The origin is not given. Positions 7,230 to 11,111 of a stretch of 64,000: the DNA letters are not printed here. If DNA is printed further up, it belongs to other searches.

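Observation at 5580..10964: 1794-aa protein combining a degenerate methyltransferase fold, an atypical histidine-kinase core and a pseudo-receiver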

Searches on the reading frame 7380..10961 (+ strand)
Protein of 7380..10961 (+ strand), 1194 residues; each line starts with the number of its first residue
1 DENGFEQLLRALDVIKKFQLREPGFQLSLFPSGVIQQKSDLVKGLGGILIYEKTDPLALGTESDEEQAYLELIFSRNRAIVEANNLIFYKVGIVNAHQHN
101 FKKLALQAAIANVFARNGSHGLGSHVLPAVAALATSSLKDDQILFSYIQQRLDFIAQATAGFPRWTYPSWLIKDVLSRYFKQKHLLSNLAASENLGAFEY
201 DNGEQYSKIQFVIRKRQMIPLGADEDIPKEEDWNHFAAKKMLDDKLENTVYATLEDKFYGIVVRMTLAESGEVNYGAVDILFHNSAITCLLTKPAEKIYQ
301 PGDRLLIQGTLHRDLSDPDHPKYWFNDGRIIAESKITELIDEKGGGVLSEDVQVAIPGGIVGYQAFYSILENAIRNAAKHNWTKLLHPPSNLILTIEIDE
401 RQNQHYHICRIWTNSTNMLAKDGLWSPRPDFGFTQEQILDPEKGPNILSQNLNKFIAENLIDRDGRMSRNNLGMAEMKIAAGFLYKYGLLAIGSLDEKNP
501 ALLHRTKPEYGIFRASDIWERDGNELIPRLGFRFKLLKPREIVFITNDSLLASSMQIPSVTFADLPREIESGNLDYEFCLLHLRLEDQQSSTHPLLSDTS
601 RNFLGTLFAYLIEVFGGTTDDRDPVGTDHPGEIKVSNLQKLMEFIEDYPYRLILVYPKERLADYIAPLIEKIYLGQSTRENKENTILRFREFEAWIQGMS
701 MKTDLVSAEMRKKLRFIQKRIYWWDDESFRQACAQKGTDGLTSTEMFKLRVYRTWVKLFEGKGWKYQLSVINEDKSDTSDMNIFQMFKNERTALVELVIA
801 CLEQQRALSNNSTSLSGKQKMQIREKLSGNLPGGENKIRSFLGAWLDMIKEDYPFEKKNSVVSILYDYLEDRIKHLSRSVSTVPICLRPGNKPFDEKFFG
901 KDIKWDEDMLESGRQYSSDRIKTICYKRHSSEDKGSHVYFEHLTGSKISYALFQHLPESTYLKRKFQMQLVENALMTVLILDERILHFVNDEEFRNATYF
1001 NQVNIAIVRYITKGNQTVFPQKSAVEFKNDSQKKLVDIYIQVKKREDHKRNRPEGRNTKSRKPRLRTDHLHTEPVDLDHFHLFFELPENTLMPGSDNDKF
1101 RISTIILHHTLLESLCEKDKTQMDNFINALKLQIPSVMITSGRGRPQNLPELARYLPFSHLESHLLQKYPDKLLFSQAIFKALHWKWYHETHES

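Call 26: search_protein_representatives(protein=window:7380-10961:+)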
Query: 1194 residues. Proteins with E-value up to 0.001 (for the whole library): 2002; up to 1e-10: 858; up to 1e-30: 312. The best 150 are listed.
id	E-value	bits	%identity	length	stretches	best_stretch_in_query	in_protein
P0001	0.0e+00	2754.1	100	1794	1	1-1194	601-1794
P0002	2.2e-110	386.6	41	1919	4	347-660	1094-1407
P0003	1.3e-108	380.7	38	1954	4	300-549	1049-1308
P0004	4.8e-101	355.6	36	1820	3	340-586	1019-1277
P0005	3.3e-96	339.6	39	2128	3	345-586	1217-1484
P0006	1.0e-95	338.0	40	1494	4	341-598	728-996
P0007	4.4e-94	332.6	39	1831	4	17-204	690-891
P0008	1.1e-90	321.3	38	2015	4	328-548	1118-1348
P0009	4.1e-90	319.4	40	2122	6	3-201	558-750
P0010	1.2e-86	308.0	33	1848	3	344-769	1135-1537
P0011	8.3e-86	305.2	36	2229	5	257-659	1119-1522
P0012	7.4e-81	288.8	42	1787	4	25-206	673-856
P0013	1.2e-80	288.1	38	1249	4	348-581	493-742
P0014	1.7e-79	284.2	41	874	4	103-204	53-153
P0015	5.4e-78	279.3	35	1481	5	3-205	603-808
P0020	2.4e-74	267.2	34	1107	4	332-582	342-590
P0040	3.1e-62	227.1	40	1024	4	349-581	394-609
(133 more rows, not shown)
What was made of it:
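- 5580..10964 (+): ORF1, 1794 aa: multidomain atypical histidine-kinase-like protein (family core plus a clade-specific N-terminal extension). 2002 representative relatives with E<=1e-3, 312 with E<=1e-30 (call 26).
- Tried and rejected: The exhaustive representative search was needed (call 26).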

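Call 40: search_solved_structures(query=A3, max_evalue=10, show_alignments=3)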
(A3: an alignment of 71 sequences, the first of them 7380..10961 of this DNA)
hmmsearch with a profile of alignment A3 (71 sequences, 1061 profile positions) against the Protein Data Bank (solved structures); distinct sequences matched with E-value up to 10: 1.
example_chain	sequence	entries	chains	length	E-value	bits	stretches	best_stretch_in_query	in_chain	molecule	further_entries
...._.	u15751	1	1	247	0.2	13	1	677-811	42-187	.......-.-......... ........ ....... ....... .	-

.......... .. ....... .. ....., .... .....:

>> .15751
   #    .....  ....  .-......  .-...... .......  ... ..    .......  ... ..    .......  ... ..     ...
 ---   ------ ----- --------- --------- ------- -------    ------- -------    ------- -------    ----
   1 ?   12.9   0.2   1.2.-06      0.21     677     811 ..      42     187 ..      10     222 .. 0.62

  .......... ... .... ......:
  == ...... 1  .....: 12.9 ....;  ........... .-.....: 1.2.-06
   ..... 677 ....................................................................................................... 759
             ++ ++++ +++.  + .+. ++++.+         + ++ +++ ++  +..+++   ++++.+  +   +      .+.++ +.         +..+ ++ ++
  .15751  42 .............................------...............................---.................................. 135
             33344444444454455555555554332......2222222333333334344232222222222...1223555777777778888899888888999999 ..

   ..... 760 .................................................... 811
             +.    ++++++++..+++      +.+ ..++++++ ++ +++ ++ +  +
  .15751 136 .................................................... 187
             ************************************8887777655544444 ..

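Call 41: find_encoding_contigs(protein=P0002, flank=10000, max_places=3)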
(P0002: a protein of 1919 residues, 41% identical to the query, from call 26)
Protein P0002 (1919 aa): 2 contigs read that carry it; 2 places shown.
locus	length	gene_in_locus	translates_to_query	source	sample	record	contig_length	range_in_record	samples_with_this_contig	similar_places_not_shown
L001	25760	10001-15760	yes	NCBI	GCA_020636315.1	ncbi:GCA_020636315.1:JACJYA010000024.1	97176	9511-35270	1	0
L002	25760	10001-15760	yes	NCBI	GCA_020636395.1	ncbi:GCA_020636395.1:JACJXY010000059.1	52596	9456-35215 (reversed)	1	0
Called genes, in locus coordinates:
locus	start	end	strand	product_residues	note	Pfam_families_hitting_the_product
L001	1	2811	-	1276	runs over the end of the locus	PF17147:PFOR_II, PF13187:Fer4_9 (faint), PF00037:Fer4 (faint), PF12797:Fer4_2 (faint), PF12837:Fer4_6 (faint), PF12838:Fer4_7 (faint), PF13183:Fer4_8 (faint), PF13237:Fer4_10 (faint), +1 more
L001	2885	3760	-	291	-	PF04060:FeS, PF12838:Fer4_7 (weak), PF13187:Fer4_9 (weak), PF14697:Fer4_21 (weak), PF00037:Fer4 (weak), PF12837:Fer4_6 (weak)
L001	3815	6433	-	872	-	PF13370:Fer4_13 (weak)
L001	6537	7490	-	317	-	PF02775:TPP_enzyme_C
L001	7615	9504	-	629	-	PF01558:POR, PF01855:POR_N, PF17147:PFOR_II (faint)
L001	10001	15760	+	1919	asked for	-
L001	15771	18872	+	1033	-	-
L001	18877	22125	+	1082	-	-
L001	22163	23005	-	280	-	-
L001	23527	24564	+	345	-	-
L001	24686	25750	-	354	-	-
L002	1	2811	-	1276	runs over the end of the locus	PF17147:PFOR_II, PF13187:Fer4_9 (faint), PF00037:Fer4 (faint), PF12797:Fer4_2 (faint), PF12837:Fer4_6 (faint), PF12838:Fer4_7 (faint), PF13183:Fer4_8 (faint), PF13237:Fer4_10 (faint), +1 more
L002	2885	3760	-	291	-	PF04060:FeS, PF12838:Fer4_7 (weak), PF13187:Fer4_9 (weak), PF14697:Fer4_21 (weak), PF00037:Fer4 (weak), PF12837:Fer4_6 (weak)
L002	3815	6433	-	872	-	PF13370:Fer4_13 (weak)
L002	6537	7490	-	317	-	PF02775:TPP_enzyme_C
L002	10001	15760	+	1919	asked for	-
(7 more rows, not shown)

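Call 47: find_encoding_contigs(protein=P0020, flank=8000, max_places=3)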
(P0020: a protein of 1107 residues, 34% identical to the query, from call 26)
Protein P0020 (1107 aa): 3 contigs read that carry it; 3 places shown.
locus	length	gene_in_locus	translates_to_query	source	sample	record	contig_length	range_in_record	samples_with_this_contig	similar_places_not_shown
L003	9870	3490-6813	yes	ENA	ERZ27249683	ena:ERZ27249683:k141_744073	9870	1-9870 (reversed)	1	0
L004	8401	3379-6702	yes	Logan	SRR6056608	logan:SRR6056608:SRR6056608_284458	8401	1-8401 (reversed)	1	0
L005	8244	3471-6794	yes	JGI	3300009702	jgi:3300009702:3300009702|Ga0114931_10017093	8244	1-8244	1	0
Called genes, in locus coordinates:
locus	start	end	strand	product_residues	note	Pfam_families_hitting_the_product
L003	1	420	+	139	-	?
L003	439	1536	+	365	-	PF13433:Peripla_BP_5, PF13458:Peripla_BP_6, PF01094:ANF_receptor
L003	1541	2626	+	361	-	PF02803:Thiolase_C (weak)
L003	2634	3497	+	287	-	PF03848:TehB (weak), PF13847:Methyltransf_31, PF13649:Methyltransf_25 (weak)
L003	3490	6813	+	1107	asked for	-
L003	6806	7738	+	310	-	-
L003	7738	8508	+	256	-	-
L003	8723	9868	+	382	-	?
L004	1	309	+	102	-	?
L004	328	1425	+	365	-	PF13433:Peripla_BP_5, PF13458:Peripla_BP_6, PF01094:ANF_receptor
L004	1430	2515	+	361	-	PF02803:Thiolase_C (weak)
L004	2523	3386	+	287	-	PF03848:TehB (weak), PF13847:Methyltransf_31, PF13649:Methyltransf_25 (weak)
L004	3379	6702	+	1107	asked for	-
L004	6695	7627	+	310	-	-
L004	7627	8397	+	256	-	-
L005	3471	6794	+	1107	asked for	-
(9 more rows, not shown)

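Call 56: find_encoding_contigs(protein=P0040, flank=8000, max_places=2)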
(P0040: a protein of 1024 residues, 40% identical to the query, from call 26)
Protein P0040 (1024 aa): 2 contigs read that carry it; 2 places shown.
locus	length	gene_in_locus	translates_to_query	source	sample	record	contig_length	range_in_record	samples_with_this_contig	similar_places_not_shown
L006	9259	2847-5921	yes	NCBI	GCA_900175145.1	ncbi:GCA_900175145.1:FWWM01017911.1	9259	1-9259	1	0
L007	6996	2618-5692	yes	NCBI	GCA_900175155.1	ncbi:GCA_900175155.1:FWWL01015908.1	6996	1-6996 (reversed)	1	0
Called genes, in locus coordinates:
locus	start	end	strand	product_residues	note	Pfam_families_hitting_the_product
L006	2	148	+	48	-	?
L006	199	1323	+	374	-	PF13433:Peripla_BP_5, PF13458:Peripla_BP_6, PF01094:ANF_receptor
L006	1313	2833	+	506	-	-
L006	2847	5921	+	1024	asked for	-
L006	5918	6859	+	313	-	-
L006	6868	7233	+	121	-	PF00072:Response_reg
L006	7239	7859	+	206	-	-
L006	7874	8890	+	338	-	-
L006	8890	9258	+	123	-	?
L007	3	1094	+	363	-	?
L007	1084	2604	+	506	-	-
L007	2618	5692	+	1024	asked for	-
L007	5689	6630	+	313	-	-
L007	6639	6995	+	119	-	?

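Call 58: find_encoding_contigs(protein=P0005, flank=10000, max_places=2)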
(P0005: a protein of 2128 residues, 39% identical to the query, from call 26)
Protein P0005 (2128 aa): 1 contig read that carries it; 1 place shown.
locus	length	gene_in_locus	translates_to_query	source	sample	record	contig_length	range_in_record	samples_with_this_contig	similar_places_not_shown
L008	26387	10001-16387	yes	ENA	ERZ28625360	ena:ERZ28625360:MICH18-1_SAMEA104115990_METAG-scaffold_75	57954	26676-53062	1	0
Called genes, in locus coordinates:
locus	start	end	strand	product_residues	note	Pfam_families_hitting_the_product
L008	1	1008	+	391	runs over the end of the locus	-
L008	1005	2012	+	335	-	-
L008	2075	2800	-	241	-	PF01613:Flavin_Reduct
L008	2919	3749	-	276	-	PF12146:Hydrolase_4, PF00561:Abhydrolase_1, PF12697:Abhydrolase_6, PF20408:Abhydrolase_11 (faint)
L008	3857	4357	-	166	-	-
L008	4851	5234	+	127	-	PF11325:DUF3127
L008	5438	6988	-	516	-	-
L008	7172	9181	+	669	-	PF17391:Urocanase_N, PF01175:Urocanase, PF17392:Urocanase_C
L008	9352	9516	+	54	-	-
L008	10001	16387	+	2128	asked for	-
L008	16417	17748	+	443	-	-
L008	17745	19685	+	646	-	-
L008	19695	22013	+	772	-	-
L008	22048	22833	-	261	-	PF20113:DUF6503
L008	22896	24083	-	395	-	-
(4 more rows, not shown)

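Call 59: predict_structure(alignment_id=A3)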
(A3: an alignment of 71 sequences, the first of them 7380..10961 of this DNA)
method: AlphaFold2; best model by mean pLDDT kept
length: 1194 residues; sequences in the alignment: 71
mean_pLDDT: 70.9   pTM: 0.77
mean pLDDT of the five models: 70.9, 69.3, 67.8, 67.5, 65.8
residues with pLDDT >= 90: 300; 70-90: 335; 50-70: 336; < 50: 223
segments of 3 or more residues with pLDDT < 50: 1-20, 36-43, 223-263, 269-273, 288-313, 320-322, 324-326, 328-342, 424-428, 623-634, 812-815, 823-835, 907-913, 1047-1075, 1093-1097, 1189-1194
pLDDT, mean of each block of 10 residues (from residue 1): 40 43 64 50 55 62 65 71 59 65 70 65 63 62 89 86 91 96 91 91 91 86 47 44 37 35 50 70 62 33 31 49 46 42 67 95 96 94 91 96 91 89 50 61 68 85 73 90 90 64 56 88 87 95 88 80 72 88 68 54 79 70 45 62 89 86 71 66 71 63 60 80 91 91 93 88 78 61 62 68 70 53 43 47 57 59 71 67 88 73 48 58 84 76 89 90 94 94 89 75 89 76 53 57 51 45 40 48 60 51 93 91 91 92 85 92 92 95 71 34
secondary structure, 60 per line:
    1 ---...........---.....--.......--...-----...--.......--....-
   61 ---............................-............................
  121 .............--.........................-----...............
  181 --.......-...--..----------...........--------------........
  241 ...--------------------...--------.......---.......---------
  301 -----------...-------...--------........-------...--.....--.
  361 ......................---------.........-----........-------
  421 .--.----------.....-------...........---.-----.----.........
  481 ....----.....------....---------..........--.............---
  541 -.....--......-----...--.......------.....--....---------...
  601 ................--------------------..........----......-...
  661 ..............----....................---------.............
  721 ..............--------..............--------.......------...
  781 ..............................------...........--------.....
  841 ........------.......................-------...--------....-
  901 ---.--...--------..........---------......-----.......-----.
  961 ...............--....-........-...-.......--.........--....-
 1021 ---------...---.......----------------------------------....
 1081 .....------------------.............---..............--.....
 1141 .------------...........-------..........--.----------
elements in order (helices of 4 or more, strands of 3 or more residues): H4-14 E18-22 E25-31 E34-36 E42-44 E47-53 H56-59 H64-91 H93-133 H136-160 E166-170 H171-180 H183-189 E208-218 H233-243 E264-266 E275-281 H285-291 E312-314 E322-324 H333-340 E353-357 H360-382 E392-400 E406-413 H435-439 H447-457 H472-484 H489-493 H500-503 E513-522 E525-537 E542-546 H549-554 E560-562 H565-571 E578-582 H585-588 H598-616 H637-646 E651-656 H658-674 H679-698 H708-720 E721-725 H726-734 H743-756 E765-771 H778-810 H817-827 H836-848 H855-877 H896-899 E921-927 E937-942 H948-954 H960-975 E978-981 H983-990 H996-1002 E1005-1013 E1016-1019 E1036-1042 E1080-1085 E1104-1108 H1109-1116 H1120-1133 E1136-1141 E1154-1157 H1158-1164 H1172-1181
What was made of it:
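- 7656..7859 (+): DHp-like helical hairpin (aa 693-760). AF2 helices at aa 693-733 and 736-760 (model positions 93-133 and 136-160, call 59).
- Fold: the AF2 model has pTM 0.77 (call 59). About 185 poorly modelled residues separate the hairpin from the CA domain (call 59).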

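Call 61: fold_search(model_id=the predicted structure, library=pdb)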
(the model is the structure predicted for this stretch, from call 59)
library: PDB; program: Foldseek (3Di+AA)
matches with E <= 10: 318; with E <= 0.001: 0
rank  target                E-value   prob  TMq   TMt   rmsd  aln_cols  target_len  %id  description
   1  8a7h_A                4.4e-03  0.97  0.11  0.30  28.9       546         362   11  Crystal structure of a chimeric LOV-Histidine kinase SB2F1-I66R mutant (light state; asymmetrical variant, trigonal fo (released 2024-01-10)
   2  8a7f_A                7.2e-03  0.91  0.10  0.28  29.0       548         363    9  Crystal structure of a chimeric LOV-Histidine kinase SB2F1-I66R mutant (asymmetrical variant, trigonal form with long  (released 2024-01-10)
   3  7zp0_E                2.1e-02  0.97  0.07  0.32   7.4       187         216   11  Crystal structure of CusS histidine kinase catalytic core from Escherichia coli (released 2022-08-31)
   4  9a5d_A                2.3e-02  0.80  0.09  0.16  15.9       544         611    9  Integrative model of WALK-YYCH by crosslinking MS and deep learning (released 2024-09-18)
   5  8a7f_B                2.6e-02  0.82  0.11  0.29  29.4       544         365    9  Crystal structure of a chimeric LOV-Histidine kinase SB2F1-I66R mutant (asymmetrical variant, trigonal form with long  (released 2024-01-10)
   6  3a0t                  3.3e-02  0.97  0.08  0.46   6.2       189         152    9  Catalytic domain of histidine kinase ThkA (TM1359) in complex with ADP and Mg ion (trigonal) (released 2009-10-20)
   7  4pl9                  3.8e-02  0.96  0.07  0.42   5.8       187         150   10  Structure of the catalytic domain of ETR1 from Arabidopsis thaliana (released 2014-12-17)
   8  6rh0_A                4.4e-02  0.98  0.08  0.33   8.2       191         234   10  Revisiting pH-gated conformational switch. Complex HK853-RR468 pH 5.5 (released 2020-02-19)
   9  6rgy_B                4.4e-02  0.97  0.08  0.33   7.9       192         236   10  Revisiting pH-gated conformational switch. Complex HK853-RR468 pH 7.5 (released 2020-02-19)
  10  3sl2                  4.4e-02  0.94  0.08  0.47   6.3       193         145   10  ATP Forms a Stable Complex with the Essential Histidine Kinase WalK (YycG) Domain (released 2012-06-27)
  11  4zki_B                4.6e-02  0.98  0.07  0.35   7.3       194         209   14  The crystal structure of Histidine Kinase YycG with ADP (released 2016-05-04)
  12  6rfv_A                4.6e-02  0.97  0.08  0.33   6.1       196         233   12  Revisiting pH-gated conformational switch. Complex HK853-RR468 pH 7 (released 2020-02-19)
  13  3dge_A                4.8e-02  0.97  0.08  0.33   7.5       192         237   10  Structure of a histidine kinase-response regulator complex reveals insights into Two-component signaling and a novel c (released 2009-07-07)
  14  4gt8                  4.8e-02  0.96  0.07  0.43   5.8       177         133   12  Crystal Structure of the Catalytic and ATP-binding Domain from VraS in Complex with ADP (released 2013-08-28)
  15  3a0y_B                4.8e-02  0.93  0.07  0.42   6.3       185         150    9  Catalytic domain of histidine kinase ThkA (TM1359) (nucleotide free form 3: 1,2-propanediol, orthorombic) (released 2009-10-20)
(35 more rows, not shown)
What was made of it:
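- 7656..7859 (+): Foldseek alignments to full-length kinases span helices plus CA (8a7h, 546 columns, call 61).
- On Two-component histidine kinase (HisKA/HATPase_c type): Full-length HK Foldseek hits span it (call 61).
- All top 50 PDB matches are histidine kinases, with prob up to 0.98 (call 61).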
